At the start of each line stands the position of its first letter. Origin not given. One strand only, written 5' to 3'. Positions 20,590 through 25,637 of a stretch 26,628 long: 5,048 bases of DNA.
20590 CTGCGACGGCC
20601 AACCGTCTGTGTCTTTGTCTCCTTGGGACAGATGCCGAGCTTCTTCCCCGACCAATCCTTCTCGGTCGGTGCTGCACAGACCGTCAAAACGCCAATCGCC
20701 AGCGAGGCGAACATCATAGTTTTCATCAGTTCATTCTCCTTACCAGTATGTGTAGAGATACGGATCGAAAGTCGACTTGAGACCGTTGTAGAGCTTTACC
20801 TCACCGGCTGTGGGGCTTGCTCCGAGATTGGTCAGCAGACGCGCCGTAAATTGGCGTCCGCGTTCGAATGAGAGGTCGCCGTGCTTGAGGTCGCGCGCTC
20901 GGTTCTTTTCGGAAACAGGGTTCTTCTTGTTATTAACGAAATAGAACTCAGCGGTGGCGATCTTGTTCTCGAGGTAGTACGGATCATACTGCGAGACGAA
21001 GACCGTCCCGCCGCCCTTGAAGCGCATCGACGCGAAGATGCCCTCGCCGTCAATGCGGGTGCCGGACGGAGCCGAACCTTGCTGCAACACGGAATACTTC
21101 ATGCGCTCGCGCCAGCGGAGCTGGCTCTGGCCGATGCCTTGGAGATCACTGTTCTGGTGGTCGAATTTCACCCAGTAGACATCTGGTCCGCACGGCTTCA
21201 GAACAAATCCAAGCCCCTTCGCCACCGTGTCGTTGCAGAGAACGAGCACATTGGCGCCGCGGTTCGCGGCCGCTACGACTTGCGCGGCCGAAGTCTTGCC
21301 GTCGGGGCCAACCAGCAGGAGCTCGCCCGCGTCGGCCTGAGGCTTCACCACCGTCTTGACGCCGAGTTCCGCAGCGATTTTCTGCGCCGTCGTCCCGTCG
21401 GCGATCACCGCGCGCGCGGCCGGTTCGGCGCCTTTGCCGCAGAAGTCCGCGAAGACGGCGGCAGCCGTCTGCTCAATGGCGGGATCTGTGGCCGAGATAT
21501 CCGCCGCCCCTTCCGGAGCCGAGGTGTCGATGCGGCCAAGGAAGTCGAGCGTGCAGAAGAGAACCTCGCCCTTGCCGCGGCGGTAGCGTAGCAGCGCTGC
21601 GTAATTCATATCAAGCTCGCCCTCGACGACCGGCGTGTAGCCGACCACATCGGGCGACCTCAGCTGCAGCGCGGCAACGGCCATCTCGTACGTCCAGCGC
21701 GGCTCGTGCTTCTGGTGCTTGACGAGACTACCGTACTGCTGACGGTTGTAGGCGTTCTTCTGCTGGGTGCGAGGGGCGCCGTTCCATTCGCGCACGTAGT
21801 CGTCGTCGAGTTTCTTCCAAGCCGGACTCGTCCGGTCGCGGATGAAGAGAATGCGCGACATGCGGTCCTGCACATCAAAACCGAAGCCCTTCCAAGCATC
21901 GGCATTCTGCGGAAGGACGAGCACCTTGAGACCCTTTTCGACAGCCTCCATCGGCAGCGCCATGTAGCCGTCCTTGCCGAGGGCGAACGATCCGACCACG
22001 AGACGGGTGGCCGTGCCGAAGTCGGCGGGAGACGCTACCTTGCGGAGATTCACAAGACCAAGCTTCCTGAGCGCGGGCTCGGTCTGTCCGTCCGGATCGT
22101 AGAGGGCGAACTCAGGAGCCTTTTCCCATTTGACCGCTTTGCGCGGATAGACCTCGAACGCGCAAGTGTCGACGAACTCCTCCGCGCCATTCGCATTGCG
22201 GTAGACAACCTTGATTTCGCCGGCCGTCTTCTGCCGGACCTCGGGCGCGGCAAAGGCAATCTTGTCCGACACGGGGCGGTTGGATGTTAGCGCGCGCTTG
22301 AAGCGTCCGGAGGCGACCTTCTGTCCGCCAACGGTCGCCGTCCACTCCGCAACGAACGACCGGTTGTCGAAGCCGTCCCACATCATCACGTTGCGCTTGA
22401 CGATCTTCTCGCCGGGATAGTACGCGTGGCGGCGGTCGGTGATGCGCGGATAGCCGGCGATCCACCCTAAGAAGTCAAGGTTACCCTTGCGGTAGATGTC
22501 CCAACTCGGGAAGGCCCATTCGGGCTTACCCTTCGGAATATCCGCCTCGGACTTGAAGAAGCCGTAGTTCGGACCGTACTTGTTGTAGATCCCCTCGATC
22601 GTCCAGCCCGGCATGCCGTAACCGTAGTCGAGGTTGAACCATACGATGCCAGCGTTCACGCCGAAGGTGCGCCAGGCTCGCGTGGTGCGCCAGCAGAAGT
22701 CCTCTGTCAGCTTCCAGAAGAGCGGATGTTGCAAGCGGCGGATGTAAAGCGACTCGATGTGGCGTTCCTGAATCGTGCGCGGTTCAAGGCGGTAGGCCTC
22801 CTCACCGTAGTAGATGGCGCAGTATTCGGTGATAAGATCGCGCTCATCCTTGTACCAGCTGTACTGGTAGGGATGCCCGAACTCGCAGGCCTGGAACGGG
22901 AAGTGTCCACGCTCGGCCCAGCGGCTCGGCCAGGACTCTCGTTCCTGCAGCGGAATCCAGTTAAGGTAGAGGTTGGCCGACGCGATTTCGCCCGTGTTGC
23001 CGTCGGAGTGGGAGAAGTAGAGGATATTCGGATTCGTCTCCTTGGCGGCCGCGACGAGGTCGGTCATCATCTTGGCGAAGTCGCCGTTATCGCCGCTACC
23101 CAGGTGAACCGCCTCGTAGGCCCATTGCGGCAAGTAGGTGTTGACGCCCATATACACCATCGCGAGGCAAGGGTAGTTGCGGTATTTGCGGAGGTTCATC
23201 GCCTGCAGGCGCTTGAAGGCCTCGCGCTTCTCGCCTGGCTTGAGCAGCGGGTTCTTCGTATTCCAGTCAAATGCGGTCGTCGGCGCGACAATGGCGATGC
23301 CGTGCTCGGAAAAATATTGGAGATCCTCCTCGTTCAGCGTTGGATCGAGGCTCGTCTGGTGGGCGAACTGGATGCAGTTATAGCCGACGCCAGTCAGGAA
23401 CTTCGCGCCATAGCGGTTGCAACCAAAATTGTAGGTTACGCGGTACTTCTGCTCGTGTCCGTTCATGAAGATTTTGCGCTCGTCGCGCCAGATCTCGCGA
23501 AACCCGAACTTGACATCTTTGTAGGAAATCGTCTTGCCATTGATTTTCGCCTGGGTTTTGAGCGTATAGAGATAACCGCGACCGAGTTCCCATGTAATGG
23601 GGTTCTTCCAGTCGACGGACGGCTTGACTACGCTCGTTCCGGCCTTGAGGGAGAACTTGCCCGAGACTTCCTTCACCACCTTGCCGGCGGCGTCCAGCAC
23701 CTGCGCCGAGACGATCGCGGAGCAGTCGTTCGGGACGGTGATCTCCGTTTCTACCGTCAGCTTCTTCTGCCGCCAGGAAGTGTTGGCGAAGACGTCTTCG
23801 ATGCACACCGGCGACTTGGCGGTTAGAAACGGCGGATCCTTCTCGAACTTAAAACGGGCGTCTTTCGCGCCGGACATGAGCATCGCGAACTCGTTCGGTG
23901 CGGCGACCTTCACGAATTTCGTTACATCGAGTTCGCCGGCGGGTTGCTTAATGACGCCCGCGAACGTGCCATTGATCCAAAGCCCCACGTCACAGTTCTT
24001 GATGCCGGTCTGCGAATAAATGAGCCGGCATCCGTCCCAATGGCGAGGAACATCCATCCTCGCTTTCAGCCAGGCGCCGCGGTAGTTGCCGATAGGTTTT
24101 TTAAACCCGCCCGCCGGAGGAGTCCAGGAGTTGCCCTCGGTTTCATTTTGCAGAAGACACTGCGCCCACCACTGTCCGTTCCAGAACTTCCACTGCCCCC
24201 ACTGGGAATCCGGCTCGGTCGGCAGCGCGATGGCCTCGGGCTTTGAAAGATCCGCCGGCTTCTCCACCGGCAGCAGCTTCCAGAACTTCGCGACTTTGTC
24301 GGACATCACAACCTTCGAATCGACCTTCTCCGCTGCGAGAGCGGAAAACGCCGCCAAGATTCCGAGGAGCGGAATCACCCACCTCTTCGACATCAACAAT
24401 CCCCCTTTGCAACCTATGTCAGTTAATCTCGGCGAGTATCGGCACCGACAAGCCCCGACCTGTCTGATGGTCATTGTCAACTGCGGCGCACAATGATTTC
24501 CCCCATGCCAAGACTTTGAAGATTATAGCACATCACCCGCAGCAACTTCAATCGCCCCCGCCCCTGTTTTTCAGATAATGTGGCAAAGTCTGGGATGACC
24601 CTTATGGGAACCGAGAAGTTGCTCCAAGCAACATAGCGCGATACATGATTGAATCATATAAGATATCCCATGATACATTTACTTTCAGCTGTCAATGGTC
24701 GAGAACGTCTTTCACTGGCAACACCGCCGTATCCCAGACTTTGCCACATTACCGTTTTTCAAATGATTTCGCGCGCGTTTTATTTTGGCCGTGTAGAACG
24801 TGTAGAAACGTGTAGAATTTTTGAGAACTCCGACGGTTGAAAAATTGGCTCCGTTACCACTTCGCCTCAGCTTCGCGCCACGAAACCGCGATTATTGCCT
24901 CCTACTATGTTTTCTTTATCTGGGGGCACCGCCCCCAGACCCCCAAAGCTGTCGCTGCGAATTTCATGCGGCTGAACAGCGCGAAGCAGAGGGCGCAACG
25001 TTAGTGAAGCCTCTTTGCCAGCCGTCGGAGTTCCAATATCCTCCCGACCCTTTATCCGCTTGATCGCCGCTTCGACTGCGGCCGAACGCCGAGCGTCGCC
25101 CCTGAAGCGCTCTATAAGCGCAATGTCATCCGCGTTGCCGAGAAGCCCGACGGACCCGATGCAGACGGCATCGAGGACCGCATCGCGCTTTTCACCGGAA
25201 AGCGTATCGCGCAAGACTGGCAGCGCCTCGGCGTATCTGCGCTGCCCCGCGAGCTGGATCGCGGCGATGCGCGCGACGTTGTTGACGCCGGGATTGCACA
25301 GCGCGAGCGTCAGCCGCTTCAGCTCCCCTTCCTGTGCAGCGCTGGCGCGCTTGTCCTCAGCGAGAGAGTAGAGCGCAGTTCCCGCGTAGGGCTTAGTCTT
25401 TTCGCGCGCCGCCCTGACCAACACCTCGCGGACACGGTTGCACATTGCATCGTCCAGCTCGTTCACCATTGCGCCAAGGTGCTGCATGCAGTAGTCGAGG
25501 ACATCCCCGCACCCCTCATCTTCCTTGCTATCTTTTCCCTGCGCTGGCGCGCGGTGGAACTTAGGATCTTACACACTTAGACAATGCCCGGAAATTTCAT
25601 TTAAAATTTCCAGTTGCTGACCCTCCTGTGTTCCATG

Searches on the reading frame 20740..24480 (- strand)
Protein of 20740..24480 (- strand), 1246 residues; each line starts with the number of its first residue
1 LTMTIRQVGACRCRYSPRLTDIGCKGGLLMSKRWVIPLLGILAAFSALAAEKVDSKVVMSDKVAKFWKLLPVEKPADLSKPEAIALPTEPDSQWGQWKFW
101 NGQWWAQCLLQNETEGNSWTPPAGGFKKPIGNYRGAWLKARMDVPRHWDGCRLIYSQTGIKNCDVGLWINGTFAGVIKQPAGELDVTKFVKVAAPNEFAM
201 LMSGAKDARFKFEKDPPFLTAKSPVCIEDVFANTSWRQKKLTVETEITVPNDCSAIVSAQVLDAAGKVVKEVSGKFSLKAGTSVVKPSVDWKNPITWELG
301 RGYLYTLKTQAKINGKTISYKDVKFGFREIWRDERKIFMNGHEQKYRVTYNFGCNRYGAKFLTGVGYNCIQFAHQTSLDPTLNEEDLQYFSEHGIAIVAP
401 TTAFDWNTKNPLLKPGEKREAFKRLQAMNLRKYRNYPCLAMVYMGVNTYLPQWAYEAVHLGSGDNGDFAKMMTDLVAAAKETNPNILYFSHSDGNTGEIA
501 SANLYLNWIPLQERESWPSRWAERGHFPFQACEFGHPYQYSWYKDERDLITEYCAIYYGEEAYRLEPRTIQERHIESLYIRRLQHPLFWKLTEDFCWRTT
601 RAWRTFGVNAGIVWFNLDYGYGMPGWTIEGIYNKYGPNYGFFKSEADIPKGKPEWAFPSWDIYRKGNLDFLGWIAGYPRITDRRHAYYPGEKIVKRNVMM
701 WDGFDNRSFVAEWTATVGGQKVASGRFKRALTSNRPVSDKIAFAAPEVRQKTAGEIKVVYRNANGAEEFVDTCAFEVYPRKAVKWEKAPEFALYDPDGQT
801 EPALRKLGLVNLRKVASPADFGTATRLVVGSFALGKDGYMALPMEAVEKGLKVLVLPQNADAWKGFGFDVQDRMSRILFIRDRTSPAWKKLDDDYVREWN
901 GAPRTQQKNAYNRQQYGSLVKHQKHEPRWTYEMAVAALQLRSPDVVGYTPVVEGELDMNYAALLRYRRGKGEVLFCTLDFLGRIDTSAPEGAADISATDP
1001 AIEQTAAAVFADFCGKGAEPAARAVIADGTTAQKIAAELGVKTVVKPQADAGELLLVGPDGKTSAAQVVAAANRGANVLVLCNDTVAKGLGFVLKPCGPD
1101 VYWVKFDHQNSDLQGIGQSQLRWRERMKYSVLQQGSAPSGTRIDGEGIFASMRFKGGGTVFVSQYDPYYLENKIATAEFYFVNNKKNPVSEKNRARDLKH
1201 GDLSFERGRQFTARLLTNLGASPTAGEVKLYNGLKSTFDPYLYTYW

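Call 12: search_protein_families(library=pfam, proteins=[window:20740-24480:-], max_evalue=0.001)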
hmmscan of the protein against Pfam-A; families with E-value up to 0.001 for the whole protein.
window:20740-24480:- (1246 aa): 1 family
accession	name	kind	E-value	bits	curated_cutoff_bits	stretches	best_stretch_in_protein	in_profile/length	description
PF00703.27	Glyco_hydro_2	-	4.3e-11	44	23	1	227-328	3-109/109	Glycosyl hydrolases family 2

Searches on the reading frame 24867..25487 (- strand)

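Call 12: search_protein_families(library=pfam, proteins=[window:24867-25487:-], max_evalue=0.001)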
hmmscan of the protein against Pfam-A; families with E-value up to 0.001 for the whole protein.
window:24867-25487:- (206 aa): 1 family
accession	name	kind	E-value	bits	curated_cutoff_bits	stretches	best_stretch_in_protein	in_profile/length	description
PF13646.12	HEAT_2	-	0.00084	20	27.7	1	71-140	15-86/88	HEAT repeats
